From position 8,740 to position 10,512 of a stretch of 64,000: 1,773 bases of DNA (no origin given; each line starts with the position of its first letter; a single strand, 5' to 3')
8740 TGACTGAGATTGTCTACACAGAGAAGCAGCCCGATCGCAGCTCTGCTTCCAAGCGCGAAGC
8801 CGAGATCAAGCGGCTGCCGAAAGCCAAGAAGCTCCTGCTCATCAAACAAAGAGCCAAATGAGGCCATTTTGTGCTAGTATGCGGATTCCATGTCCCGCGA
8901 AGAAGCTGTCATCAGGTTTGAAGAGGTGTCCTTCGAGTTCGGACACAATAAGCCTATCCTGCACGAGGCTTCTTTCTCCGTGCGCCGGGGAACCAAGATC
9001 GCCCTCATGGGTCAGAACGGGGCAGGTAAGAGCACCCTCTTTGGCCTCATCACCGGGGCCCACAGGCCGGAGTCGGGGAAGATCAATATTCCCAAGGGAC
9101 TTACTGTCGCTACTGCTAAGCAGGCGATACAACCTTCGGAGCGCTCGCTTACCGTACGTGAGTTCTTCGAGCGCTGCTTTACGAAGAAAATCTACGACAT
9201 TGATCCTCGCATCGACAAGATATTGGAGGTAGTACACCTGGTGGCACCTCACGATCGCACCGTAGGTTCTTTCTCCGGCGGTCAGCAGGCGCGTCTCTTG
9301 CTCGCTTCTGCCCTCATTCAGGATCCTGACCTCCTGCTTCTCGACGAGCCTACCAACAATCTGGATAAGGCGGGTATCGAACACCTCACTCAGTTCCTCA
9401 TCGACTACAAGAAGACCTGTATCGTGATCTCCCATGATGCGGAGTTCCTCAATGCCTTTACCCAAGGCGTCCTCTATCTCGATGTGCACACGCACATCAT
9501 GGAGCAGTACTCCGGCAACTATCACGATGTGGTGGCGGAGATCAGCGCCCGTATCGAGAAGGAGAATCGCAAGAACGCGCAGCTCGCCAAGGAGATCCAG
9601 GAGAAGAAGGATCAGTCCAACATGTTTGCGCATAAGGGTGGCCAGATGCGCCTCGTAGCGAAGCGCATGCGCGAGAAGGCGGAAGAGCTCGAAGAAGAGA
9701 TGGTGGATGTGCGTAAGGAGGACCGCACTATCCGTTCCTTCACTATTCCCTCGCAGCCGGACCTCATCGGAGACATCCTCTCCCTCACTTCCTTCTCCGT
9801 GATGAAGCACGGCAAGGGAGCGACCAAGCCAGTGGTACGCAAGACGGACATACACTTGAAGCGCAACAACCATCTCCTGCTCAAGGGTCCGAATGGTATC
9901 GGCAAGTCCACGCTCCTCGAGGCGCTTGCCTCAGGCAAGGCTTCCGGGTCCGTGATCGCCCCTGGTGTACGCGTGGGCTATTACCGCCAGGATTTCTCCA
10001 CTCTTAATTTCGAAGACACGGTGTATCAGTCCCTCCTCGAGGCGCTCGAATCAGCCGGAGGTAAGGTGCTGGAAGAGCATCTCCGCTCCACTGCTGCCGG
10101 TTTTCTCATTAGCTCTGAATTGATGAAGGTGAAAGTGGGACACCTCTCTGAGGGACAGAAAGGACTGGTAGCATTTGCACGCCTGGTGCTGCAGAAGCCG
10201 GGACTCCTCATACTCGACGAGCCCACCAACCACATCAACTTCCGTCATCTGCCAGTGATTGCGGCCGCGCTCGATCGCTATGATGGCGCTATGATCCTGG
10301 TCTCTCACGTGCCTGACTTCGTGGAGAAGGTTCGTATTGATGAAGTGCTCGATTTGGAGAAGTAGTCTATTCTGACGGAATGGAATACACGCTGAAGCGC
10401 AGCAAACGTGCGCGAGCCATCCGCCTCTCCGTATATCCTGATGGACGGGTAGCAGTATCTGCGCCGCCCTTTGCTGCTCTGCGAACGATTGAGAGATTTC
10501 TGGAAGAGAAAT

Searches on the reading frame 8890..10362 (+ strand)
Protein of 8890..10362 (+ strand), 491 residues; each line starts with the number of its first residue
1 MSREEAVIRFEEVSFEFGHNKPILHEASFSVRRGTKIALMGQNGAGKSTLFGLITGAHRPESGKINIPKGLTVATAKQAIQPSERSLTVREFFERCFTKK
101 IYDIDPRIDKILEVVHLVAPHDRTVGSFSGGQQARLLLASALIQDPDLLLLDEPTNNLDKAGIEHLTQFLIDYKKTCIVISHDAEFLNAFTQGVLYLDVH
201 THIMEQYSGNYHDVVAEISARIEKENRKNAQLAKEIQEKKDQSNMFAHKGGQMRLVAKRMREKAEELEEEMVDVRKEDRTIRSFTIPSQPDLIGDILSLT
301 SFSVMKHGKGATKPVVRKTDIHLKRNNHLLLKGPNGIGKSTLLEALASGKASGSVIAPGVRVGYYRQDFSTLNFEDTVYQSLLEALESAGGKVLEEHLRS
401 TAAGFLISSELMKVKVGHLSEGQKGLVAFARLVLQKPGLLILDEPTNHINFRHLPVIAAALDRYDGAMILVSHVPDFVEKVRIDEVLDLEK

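Call 6: search_protein_families(library=pfam, proteins=[window:8890-10362:+], max_evalue=0.01)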
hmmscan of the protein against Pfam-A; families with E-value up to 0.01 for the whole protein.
window:8890-10362:+ (491 aa): 23 families
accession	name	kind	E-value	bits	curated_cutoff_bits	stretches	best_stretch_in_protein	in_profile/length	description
PF00005.33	ABC_tran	-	3.8e-46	157.5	25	2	24-156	1-137/137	ABC transporter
PF13304.12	AAA_21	-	3.4e-17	63.9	27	3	124-188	234-304/304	AAA domain, putative AbiEii toxin, Type IV TA system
PF13555.12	AAA_29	-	7.6e-10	38.8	27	1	319-347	15-43/61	P-loop containing region of AAA domain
PF02463.25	SMC_N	-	7.8e-10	39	40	1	102-190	111-205/220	RecF/RecN/SMC N terminal domain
PF13401.12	AAA_22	-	8e-07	29.9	27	1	325-406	4-65/130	AAA domain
PF13191.12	AAA_16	-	1.7e-06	29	32.6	1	325-443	23-139/167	AAA ATPase domain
PF20720.3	nSTAND3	-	6.2e-06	26.4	27.2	1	321-348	12-39/155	Novel STAND NTPase 3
PF13476.12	AAA_23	-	3.7e-05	24.9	27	1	318-348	12-41/201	AAA domain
PF03193.22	RsgA_GTPase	-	4.7e-05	23.7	30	0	323-349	104-129/174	RsgA GTPase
PF05729.18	NACHT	-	6.6e-05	23.2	26.7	0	329-357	3-31/167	NACHT domain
PF01926.29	MMR_HSR1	-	0.00014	22.4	21.9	0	36-65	1-29/113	50S ribosome-binding GTPase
PF07728.20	AAA_5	-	0.00047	20.6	22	0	328-347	1-20/139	AAA domain (dynein-related subfamily)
PF02367.23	TsaE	-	0.00076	19.9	26.6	0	312-351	7-46/128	Threonylcarbamoyl adenosine biosynthesis protein TsaE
PF13604.12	AAA_30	-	0.0011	19.2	27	0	326-353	18-45/191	AAA domain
PF25201.1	nSTAND6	-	0.0019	18.7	27.7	0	316-351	8-43/148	Novel STAND NTPase 6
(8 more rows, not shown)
